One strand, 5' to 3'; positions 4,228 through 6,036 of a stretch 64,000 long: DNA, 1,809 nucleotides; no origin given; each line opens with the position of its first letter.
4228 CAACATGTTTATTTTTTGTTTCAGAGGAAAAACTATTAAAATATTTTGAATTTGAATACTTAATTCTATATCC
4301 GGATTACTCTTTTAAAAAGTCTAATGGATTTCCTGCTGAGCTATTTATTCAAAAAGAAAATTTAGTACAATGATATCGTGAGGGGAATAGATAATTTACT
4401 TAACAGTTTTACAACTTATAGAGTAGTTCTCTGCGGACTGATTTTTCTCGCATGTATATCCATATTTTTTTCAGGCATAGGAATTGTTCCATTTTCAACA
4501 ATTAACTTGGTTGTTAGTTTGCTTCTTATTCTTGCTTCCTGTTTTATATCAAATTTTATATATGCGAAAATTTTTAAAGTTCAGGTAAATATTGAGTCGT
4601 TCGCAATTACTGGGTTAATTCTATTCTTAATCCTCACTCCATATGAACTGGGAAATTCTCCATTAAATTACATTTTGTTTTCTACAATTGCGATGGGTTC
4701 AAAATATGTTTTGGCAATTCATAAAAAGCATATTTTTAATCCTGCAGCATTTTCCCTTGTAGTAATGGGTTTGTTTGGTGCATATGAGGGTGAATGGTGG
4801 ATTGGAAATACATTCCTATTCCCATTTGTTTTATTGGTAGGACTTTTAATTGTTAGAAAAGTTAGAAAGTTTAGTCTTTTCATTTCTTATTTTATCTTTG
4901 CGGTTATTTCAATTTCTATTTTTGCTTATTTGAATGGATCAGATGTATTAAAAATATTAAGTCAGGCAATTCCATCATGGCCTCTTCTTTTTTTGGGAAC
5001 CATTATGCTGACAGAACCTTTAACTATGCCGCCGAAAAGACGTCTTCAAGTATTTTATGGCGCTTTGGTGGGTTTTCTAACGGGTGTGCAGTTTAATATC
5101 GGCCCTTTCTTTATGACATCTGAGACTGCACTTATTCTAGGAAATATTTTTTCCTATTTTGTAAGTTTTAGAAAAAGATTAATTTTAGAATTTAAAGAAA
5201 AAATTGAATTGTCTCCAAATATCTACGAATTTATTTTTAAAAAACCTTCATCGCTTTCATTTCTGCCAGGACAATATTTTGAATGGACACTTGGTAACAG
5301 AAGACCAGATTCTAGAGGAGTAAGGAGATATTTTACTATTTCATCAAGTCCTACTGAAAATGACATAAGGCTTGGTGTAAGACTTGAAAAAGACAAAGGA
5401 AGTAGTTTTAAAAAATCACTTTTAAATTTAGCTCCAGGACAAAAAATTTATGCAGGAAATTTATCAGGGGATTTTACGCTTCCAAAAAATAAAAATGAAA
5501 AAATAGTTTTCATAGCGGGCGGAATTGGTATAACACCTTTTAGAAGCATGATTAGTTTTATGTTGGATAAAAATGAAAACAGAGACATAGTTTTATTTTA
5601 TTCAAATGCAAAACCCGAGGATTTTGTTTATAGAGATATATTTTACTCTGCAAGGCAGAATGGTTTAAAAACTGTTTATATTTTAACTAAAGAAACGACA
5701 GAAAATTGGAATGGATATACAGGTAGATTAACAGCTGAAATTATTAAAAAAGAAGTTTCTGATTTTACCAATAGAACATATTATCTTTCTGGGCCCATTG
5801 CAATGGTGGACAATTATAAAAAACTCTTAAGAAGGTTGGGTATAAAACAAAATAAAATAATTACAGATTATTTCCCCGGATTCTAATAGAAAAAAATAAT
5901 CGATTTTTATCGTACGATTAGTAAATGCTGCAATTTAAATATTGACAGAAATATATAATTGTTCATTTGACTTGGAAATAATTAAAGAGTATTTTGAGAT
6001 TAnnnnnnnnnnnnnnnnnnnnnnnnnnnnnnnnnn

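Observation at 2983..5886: ApbE flavinylation module with a membrane-anchored FNR-like reductase in a fermentative-looking, small-genome organism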

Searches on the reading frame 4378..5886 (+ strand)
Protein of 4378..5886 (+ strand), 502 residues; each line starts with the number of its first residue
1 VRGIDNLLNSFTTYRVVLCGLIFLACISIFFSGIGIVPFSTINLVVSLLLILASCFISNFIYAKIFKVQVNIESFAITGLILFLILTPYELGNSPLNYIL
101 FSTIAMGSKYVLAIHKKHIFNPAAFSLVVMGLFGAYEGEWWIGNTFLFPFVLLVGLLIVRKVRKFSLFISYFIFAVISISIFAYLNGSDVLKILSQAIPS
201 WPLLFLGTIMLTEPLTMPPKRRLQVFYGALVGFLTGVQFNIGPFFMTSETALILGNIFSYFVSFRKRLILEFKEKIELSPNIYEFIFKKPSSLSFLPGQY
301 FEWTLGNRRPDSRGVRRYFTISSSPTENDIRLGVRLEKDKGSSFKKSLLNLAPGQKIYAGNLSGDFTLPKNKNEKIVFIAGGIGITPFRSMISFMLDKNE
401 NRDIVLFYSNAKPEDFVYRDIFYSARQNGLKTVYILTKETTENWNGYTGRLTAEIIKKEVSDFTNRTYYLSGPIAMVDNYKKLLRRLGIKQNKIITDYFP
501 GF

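Call 3: search_protein_families(library=pfam, proteins=[window:4378-5886:+], max_evalue=0.01)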
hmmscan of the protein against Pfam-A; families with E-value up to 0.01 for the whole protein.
window:4378-5886:+ (502 aa): 3 families
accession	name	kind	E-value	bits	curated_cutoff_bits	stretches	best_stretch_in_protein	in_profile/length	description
PF00175.26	NAD_binding_1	-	8.1e-17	62.3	22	1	378-481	1-108/109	Oxidoreductase NAD-binding domain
PF03116.20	NQR2_RnfD_RnfE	-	1.9e-05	24.6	27.7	1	142-261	170-285/296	NQR2, RnfD, RnfE family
PF00970.30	FAD_binding_6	-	0.0022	18.7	21.1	1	272-357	4-88/99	Oxidoreductase FAD-binding domain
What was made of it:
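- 4378..5181 (+): RnfD/NqrB-type membrane domain (residues 1-268), about ten membrane elements, N-in/C-in. Pfam PF03116 E 1.9e-5, at 24.6 bits below the 27.7 cut-off (call 3).
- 5182..5886 (+): Cytoplasmic FNR-type module, with FAD motif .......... (5323-5352) and NAD(P)H motif GGIGITP (5518-5538). Pfam NAD_binding_1 E 8e-17 and FAD_binding_6 E 0.0022 (call 3).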

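Call 4: search_protein_families(library=ncbifam, proteins=[window:4378-5886:+], max_evalue=0.01)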
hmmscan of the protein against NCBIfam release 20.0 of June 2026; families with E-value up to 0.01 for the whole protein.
window:4378-5886:+ (502 aa): 25 families
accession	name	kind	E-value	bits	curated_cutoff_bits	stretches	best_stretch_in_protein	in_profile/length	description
NF009805.0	PRK13289.1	equivalog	1.2e-23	83.7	432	1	274-499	161-392/399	NO-inducible flavohemoprotein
NF058606.1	GlBtMonoRdsGbcB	equivalog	1.9e-23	82.9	500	1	282-493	30-241/362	glycine betaine monooxygenase reductase subunit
NF007964.0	PRK10684.1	equivalog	1.9e-23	82.9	383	1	294-499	36-237/333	NADH oxidoreductase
NF005963.0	PRK08051.1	equivalog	7.2e-19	68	230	1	277-499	13-230/233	NAD(P)H-flavin reductase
NF040810.1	BenC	equivalog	7.9e-19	68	430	1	286-499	123-330/333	benzoate 1,2-dioxygenase electron transfer component BenC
TIGR02160.1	PA_CoA_Oxy5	hypoth_equivalog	3e-18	65.7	420.8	1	293-499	31-241/352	1,2-phenylacetyl-CoA epoxidase subunit PaaE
NF045803.1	MethMoxFADbindMmoC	equivalog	1.3e-17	63.6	500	1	290-499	135-340/343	aromatic/alkene monooxygenase hydroxylase FAD-binding subunit MmoC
NF052252.1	flav_redu_LuxG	exception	1.6e-15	56.9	340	1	277-499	10-229/232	flavin mononucleotide reductase LuxG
NF008822.0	PRK11872.1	equivalog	1.8e-15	56.8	402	1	291-499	133-335/341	anthranilate 1,2-dioxygenase electron transfer component AntC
TIGR01941.1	nqrF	equivalog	3e-15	56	295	1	341-499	242-403/405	NADH:ubiquinone reductase (Na(+)-transporting) subunit F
TIGR02911.1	sulfite_red_B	equivalog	2.3e-11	43.3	288.6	1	343-498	68-223/261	anaerobic sulfite reductase subunit AsrB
NF040830.1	sulfhyd_ShyC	equivalog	3.1e-09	36.4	600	1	319-422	57-157/288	NAD(P)-dependent hydrogenase/sulfhydrogenase 2 subunit gamma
NF000796.0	PRK00054.1-1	equivalog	1.2e-08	34.5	224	1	269-486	5-191/254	dihydroorotate dehydrogenase electron transfer subunit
NF006220.0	PRK08345.1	subfamily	7.9e-08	31.9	395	1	320-452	62-193/294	cytochrome-c3 hydrogenase subunit gamma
TIGR01931.1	cysJ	equivalog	2e-06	26.7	668.15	1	356-420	434-498/597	assimilatory sulfite reductase (NADPH) flavoprotein subunit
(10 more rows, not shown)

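Call 6: find_homologous_proteins(query=window:4378-5886:+, max_evalue=0.001)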
Query window:4378-5886:+ (502 aa): 7297 proteins with E <= 0.001 among 8000 candidates; the best 120 are listed.
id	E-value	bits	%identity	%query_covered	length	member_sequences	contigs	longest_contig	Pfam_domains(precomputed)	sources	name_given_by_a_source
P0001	0.0e+0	1106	100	100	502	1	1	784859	PF00175.27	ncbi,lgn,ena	-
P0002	2.5e-274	929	83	100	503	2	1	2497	PF00175.27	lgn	-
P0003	2.3e-273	925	83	100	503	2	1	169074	PF00175.27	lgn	-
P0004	2.8e-273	925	82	100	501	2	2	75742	PF00175.27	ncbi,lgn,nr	ncbi:MAG: oxidoreductase [Candidatus Levybacteria bacterium]|nr:oxidoreductase [Candidatus Levybacte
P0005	9.1e-269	910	81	100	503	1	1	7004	PF00175.27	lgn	-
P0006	1.9e-267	906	79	100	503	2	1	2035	PF00175.27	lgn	-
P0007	1.2e-230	785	69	100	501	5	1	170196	PF00175.27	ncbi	-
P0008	1.4e-186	639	58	100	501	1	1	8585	PF00175.27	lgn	-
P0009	7.8e-184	630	57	100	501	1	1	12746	PF00175.27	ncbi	-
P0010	1.0e-182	626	55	100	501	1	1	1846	PF00175.27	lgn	-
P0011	5.8e-180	617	56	99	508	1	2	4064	PF00175.27,PF03116.21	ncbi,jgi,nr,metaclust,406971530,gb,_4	ncbi:MAG: hypothetical protein ACD_24C00436G0004 [uncultured bacterium]|nr:MAG: hypothetical protein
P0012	9.9e-178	610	55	100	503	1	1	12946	PF00175.27,PF03116.21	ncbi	-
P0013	3.5e-177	608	55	100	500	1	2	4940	PF00175.27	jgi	jgi:glycine betaine catabolism B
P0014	1.0e-176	607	53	100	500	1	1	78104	PF00175.27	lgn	-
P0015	5.2e-176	604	56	100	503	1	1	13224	PF00175.27,PF03116.21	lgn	-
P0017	2.2e-174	599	56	100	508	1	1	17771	PF00175.27,PF03116.21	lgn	-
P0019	1.6e-170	586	54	100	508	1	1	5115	PF00175.27,PF03116.21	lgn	-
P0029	3.5e-166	572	53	99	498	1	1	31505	PF00175.27,PF03116.21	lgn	-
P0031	4.0e-166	572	52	100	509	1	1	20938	PF00175.27,PF03116.21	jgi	jgi:glycine betaine catabolism B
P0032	5.4e-166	571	52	100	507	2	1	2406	PF00175.27,PF03116.21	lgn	-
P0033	7.0e-166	571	52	100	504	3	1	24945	PF00175.27,PF03116.21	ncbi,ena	-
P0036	3.9e-165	568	52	100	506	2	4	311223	PF00175.27,PF03116.21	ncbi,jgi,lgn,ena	-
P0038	8.1e-165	567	52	99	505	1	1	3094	PF00175.27,PF03116.21,PF08030.18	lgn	-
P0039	1.0e-164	567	50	100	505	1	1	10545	PF00175.27,PF03116.21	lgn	-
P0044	1.6e-163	563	51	100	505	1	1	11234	PF00175.27,PF03116.21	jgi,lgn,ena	-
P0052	2.1e-162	559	51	100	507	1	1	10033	PF00175.27,PF03116.21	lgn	-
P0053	3.5e-162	559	52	100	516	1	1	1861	PF00175.27,PF03116.21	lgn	-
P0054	4.6e-162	558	51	100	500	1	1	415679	PF00175.27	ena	-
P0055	5.6e-162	558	51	100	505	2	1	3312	PF00175.27,PF03116.21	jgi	jgi:ferredoxin-NADP reductase/Na+-translocating ferredoxin:NAD+ oxidoreductase RnfD subunit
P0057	1.1e-161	557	51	100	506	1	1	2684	PF00175.27,PF03116.21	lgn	-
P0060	1.9e-161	556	52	100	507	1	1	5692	PF00175.27,PF03116.21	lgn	-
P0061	3.9e-161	555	51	100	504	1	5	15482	PF00175.27,PF03116.21,PF00970.31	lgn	-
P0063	4.1e-161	555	50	100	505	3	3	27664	PF00175.27,PF03116.21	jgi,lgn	-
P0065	5.0e-161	555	50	100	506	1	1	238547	PF00175.27,PF03116.21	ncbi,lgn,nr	ncbi:MAG: RnfABCDGE type electron transport complex subunit D [Candidatus Levybacteria bacterium]|nr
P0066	8.3e-161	554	50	100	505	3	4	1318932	PF00175.27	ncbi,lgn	-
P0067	1.2e-160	554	51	99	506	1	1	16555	PF00175.27,PF03116.21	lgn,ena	-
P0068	1.3e-160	554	50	100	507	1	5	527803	PF00175.27,PF03116.21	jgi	jgi:glycine betaine catabolism B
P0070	2.2e-160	553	50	100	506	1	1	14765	PF00175.27,PF03116.21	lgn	-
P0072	4.2e-160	552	53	97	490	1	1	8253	PF00175.27,PF03116.21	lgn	-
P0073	6.5e-160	551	51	100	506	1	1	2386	PF00175.27,PF03116.21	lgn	-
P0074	6.7e-160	551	51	99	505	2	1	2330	PF00175.27,PF03116.21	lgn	-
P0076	8.2e-160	551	51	100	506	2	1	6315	PF00175.27,PF03116.21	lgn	-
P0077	8.9e-160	551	52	99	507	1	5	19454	PF00175.27,PF03116.21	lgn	-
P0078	9.4e-160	551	51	100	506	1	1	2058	PF00175.27,PF03116.21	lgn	-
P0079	1.1e-159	550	52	100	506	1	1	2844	PF00175.27,PF03116.21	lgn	-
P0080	1.2e-159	550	52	96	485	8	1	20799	PF00175.27,PF03116.21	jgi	-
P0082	1.5e-159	550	51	100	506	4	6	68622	PF00175.27,PF03116.21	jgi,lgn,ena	-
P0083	1.9e-159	550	50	99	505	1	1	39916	PF00175.27,PF03116.21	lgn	-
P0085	2.6e-159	549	50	100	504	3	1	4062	PF00175.27,PF03116.21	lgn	-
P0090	4.5e-159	549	52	100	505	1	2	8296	PF00175.27,PF03116.21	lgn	-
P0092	7.1e-159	548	51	100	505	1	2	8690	PF00175.27,PF03116.21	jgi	jgi:glycine betaine catabolism B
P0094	1.1e-158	547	51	100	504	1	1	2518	PF00175.27,PF03116.21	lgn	-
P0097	1.7e-158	547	51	99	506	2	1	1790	PF00175.27,PF03116.21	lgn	-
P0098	2.3e-158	546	50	99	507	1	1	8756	PF00175.27,PF03116.21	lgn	-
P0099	2.3e-158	546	49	99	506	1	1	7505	PF00175.27,PF03116.21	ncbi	-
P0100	5.3e-158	545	47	97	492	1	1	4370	PF00175.27,PF03116.21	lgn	-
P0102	7.4e-158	544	51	100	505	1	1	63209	PF00175.27,PF03116.21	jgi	jgi:glycine betaine catabolism B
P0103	8.3e-158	544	51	100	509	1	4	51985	PF00175.27,PF03116.21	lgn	-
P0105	1.2e-157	544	49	100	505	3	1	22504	PF00175.27,PF03116.21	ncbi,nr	ncbi:MAG: RnfABCDGE type electron transport complex subunit D [Candidatus Levybacteria bacterium]|nr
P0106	1.8e-157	543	49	100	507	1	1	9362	PF00175.27,PF03116.21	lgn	-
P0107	2.0e-157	543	49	100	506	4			PF00175.27,PF03116.21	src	-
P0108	2.4e-157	543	50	99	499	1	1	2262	PF00175.27,PF03116.21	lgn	-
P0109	2.4e-157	543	49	99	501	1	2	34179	PF00175.27,PF03116.21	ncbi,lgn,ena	ncbi:MAG: oxidoreductase [Patescibacteria group bacterium]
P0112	2.6e-157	543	49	100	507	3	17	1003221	PF00175.27,PF03116.21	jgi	jgi:glycine betaine catabolism B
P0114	3.2e-157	542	51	99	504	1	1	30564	PF00175.27,PF03116.21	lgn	-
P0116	4.7e-157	542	52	99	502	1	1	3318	PF00175.27,PF03116.21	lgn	-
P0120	5.2e-157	542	51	99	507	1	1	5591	PF00175.27,PF03116.21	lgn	-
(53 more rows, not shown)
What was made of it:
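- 4378..5886 (+): RnfD/NqrB-like membrane domain fused to an FNR-type FAD/NAD(P)H module, 502 aa, GTG start. Full-length homologues share 47-100% identity (call 6).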

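Call 11: find_related_loci(query=window:4378-5886:+, collection=genome_contigs, flank=6000)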
Query window:4378-5886:+ (502 aa) in genome_contigs; peptide patterns used: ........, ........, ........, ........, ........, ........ (x = any residue, [..] = any of these).
95 stretches matched a pattern; 6 encode a relative of the query (tblastn E <= 1e-3); 6 distinct loci.
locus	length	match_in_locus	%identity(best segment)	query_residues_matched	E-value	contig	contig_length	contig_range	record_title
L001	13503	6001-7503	83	1-502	0e+0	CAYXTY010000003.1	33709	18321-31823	MAG TPA_asm: uncultured Gammaproteobacteria bacterium isolate SRP286056_co1_91 genome assembly, contig: NODE_1388_length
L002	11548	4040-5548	83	1-502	0e+0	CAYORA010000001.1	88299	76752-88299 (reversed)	MAG TPA_asm: uncultured Gammaproteobacteria bacterium isolate SRP170004_co1_164 genome assembly, contig: NODE_290_length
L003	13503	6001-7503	82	1-502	0e+0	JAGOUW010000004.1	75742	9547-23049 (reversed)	MAG: Candidatus Levyibacteriota bacterium isolate Gw_Eff_bin_531 Gw_Eff_443_length_75742_cov_10.197500, whole genome sho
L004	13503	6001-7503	69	1-502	0e+0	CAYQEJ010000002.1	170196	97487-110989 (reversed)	MAG TPA_asm: uncultured Gammaproteobacteria bacterium isolate SRP278252_co2_88 genome assembly, contig: NODE_97_length_1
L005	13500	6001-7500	80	4-502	0e+0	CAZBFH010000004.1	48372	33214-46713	MAG TPA_asm: uncultured Gammaproteobacteria bacterium isolate SRP342105_co2_162 genome assembly, contig: NODE_660_length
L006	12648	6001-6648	26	303-501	2e-13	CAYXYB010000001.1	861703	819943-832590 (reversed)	MAG TPA_asm: uncultured Lentimicrobiaceae bacterium isolate SRP263991_co5_611 genome assembly, contig: NODE_3_length_861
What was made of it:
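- Tried and rejected: My genome_contigs scan used a single protein and returned only five close relatives plus one unrelated FNR hit (call 11).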

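Call 16: find_encoding_contigs(protein=P0066, flank=5000, max_places=3)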
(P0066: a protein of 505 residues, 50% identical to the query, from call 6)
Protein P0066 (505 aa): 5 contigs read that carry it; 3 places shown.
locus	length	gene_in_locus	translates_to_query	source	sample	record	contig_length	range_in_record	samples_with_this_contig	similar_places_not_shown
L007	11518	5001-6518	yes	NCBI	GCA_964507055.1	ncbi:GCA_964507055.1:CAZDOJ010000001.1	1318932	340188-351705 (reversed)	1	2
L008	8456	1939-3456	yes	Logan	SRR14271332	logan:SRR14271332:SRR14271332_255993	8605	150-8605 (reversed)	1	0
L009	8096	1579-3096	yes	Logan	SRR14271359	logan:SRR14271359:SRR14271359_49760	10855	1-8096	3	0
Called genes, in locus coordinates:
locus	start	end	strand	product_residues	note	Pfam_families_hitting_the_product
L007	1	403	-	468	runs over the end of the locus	PF07690:MFS_1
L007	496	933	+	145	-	PF22381:Staph_reg_Sar_Rot, PF12802:MarR_2, PF01047:MarR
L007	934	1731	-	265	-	-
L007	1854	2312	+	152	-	-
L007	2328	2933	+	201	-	PF01327:Pep_deformylase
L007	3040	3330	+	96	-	-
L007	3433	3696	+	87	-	PF12674:Zn_ribbon_2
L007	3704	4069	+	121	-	PF06262:Zincin_1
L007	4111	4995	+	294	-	PF02424:ApbE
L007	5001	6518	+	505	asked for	PF00175:NAD_binding_1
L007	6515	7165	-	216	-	PF01863:YgjP-like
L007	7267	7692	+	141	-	PF12802:MarR_2, PF01047:MarR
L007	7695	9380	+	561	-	PF00083:Sugar_tr, PF06609:TRI12, PF07690:MFS_1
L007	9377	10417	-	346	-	PF01757:Acyl_transf_3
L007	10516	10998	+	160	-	-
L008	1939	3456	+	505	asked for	PF00175:NAD_binding_1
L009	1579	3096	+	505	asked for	PF00175:NAD_binding_1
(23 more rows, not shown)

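Call 19: search_solved_structures(query=A1, max_evalue=1, show_alignments=0)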
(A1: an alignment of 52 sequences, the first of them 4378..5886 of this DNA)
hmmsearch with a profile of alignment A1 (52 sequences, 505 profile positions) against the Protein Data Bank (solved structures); distinct sequences matched with E-value up to 1: 153 (the best 60 are shown).
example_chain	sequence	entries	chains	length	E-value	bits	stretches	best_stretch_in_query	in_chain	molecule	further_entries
7qu3_A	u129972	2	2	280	8.2e-19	70.9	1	316-504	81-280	Na(+)-translocating NADH-quinone reductase subunit F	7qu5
7qty_A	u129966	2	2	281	1.7e-18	69.9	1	318-504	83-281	Na(+)-translocating NADH-quinone reductase subunit F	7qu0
7xk3_F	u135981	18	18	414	1.7e-18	69.9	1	344-504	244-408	Na(+)-translocating NADH-quinone reductase subunit F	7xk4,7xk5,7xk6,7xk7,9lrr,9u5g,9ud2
4u9u_A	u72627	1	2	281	2.6e-18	69.3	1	343-504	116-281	Na(+)-translocating NADH-quinone reductase subunit F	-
8ad4_A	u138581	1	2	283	2.7e-18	69.3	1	343-504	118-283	Na(+)-translocating NADH-quinone reductase subunit F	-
4uaj_A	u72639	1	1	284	2.7e-18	69.2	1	343-504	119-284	Na(+)-translocating NADH-quinone reductase subunit F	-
8a1t_F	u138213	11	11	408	3.2e-18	69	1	344-504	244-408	Na(+)-translocating NADH-quinone reductase subunit F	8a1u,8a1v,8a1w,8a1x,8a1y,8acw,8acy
2r6h_A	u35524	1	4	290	1.3e-17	67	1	342-502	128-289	NADH:ubiquinone oxidoreductase, Na translocating, F subunit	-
8ad3_A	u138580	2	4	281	2.2e-17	66.2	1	343-500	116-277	Na(+)-translocating NADH-quinone reductase subunit F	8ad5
2eix_A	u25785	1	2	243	8.1e-17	64.4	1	268-495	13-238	NADH-cytochrome b5 reductase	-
4wqm_A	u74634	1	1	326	4.2e-16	62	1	267-500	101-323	Toluene-4-monooxygenase electron transfer component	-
1qfj_A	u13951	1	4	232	1.4e-15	60.3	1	272-487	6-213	PROTEIN (FLAVIN REDUCTASE)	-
7rom_A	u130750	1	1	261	5.4e-14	55.1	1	340-495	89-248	NADH-cytochrome b5 reductase 1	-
6o0a_A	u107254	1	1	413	2.1e-13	53.1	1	267-502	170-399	Flavohemoglobin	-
1cqx_A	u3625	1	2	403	2.4e-13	52.9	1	273-502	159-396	FLAVOHEMOPROTEIN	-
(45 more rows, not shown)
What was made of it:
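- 5182..5886 (+): The best PDB sequence matches are NqrF FAD/NADH domains, E 8e-19 (call 19).
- Closest known: Na+-NQR subunits NqrF, NqrB and NqrC. Same: The FNR module's best sequence matches in the PDB are NqrF FAD/NADH domains (E 8e-19; call 19).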

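Call 28: predict_structure(alignment_id=A1)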
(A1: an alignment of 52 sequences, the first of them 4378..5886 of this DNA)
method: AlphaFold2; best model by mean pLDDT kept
length: 502 residues; sequences in the alignment: 52
mean_pLDDT: 89.4   pTM: 0.82
mean pLDDT of the five models: 89.4, 88.7, 87.6, 87.3, 87.0
residues with pLDDT >= 90: 310; 70-90: 176; 50-70: 13; < 50: 3
segments of 3 or more residues with pLDDT < 50: 500-502
pLDDT, mean of each block of 10 residues (from residue 1): 79 87 96 93 96 95 83 88 94 91 92 77 93 86 89 93 91 95 93 84 86 87 94 90 85 93 85 94 93 90 76 74 94 85 84 90 88 95 93 96 96 92 95 90 83 95 95 89 95 83 38
secondary structure, 60 per line:
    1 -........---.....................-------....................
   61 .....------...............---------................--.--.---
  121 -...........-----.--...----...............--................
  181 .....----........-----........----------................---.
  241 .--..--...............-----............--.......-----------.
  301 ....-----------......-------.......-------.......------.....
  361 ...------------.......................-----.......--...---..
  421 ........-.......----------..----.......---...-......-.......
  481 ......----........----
elements in order: H2-9 H13-33 H41-65 H72-85 H96-111 H122-132 H148-162 H165-185 H190-197 H203-210 H221-236 H248-262 E268-279 E282-288 E300-304 E316-321 E329-335 H343-349 E356-363 E376-381 H382-398 E404-410 H419-428 E430-436 H453-459 E467-472 H474-486 E494-498
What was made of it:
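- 4378..5886 (+): The full-length model has pLDDT 89.4 (call 28).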

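Call 30: find_encoding_contigs(protein=P0112, flank=4000, max_places=1)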
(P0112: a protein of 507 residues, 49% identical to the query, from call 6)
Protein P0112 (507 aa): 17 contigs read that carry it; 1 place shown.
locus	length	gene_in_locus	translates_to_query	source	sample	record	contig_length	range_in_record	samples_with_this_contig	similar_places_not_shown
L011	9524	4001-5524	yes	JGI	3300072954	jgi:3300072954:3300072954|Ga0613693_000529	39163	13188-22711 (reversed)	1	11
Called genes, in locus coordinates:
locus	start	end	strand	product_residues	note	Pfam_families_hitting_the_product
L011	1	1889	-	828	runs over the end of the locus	PF12728:HTH_17, PF08448:PAS_4 (weak), PF08447:PAS_3, PF00989:PAS (weak), PF08448:PAS_4 (weak), PF08447:PAS_3, PF00512:HisKA, PF02518:HATPase_c, +2 more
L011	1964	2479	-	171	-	-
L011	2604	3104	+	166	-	-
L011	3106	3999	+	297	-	PF02424:ApbE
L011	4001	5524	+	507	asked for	PF03116:NQR2_RnfD_RnfE (weak), PF00175:NAD_binding_1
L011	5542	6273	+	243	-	PF01569:PAP2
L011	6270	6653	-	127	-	PF00072:Response_reg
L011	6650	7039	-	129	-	PF00072:Response_reg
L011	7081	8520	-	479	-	PF00672:HAMP, PF00512:HisKA, PF02518:HATPase_c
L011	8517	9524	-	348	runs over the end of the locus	PF13379:NMT1_2, PF09084:NMT1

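Call 31: find_encoding_contigs(protein=P0036, flank=4000, max_places=1)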
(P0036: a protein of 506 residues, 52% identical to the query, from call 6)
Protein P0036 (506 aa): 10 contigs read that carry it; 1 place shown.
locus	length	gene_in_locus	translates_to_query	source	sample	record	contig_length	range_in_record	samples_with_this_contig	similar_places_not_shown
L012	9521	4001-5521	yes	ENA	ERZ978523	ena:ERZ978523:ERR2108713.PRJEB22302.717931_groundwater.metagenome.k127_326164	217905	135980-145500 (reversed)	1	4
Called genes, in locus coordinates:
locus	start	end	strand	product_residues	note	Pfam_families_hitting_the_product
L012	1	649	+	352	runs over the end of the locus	PF02129:Peptidase_S15, PF12146:Hydrolase_4, PF20434:BD-FAE, PF00561:Abhydrolase_1 (weak), PF12697:Abhydrolase_6, PF00326:Peptidase_S9, PF07859:Abhydrolase_3 (weak), PF00326:Peptidase_S9 (weak), +3 more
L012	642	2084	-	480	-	PF08323:Glyco_transf_5, PF00534:Glycos_transf_1, PF13692:Glyco_trans_1_4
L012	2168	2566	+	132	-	PF10604:Polyketide_cyc2 (weak)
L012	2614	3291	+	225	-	-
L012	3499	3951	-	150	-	PF13473:Cupredoxin_1, PF07731:Cu-oxidase_2 (faint), PF00127:Copper-bind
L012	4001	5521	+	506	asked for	PF03116:NQR2_RnfD_RnfE (weak), PF00175:NAD_binding_1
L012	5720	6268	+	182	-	PF01936:NYN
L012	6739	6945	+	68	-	PF10049:DUF2283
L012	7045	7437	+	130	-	-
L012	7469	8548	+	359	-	-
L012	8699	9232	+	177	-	-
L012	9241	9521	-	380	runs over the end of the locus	PF12385:Peptidase_C70 (faint), PF13529:Peptidase_C39_2, PF03412:Peptidase_C39 (weak), PF13371:TPR_9 (faint), PF14559:TPR_19 (faint), PF07719:TPR_2 (faint), PF13181:TPR_8 (faint)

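Call 32: find_encoding_contigs(protein=P0054, flank=4000, max_places=1)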
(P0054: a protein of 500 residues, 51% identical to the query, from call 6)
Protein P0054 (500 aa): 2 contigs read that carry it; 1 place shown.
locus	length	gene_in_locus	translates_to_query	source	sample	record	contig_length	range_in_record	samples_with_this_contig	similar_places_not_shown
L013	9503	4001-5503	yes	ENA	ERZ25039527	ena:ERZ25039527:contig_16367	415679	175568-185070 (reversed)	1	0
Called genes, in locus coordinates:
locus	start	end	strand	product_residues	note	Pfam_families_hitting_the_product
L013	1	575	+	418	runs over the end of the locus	PF25919:BSH_CusB (faint), PF00364:Biotin_lipoyl (faint), PF25984:BSH_YknX (weak), PF25990:Beta-barrel_YknX, PF25967:RND-MFP_C (weak)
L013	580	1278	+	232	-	PF00005:ABC_tran, PF02463:SMC_N (faint), PF13304:AAA_21 (faint)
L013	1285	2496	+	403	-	PF12704:MacB_PCD, PF02687:FtsX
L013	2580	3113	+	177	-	PF04205:FMN_bind (weak)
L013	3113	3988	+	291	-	PF02424:ApbE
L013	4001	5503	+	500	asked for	PF00175:NAD_binding_1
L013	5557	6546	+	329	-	PF13515:FUSC_2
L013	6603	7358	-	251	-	-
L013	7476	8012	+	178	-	PF03724:META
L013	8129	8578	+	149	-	PF00571:CBS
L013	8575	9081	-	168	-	-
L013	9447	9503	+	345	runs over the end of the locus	PF11495:TrmB_EBD_N (faint), PF13091:PLDc_2, PF00614:PLDc (faint), PF13091:PLDc_2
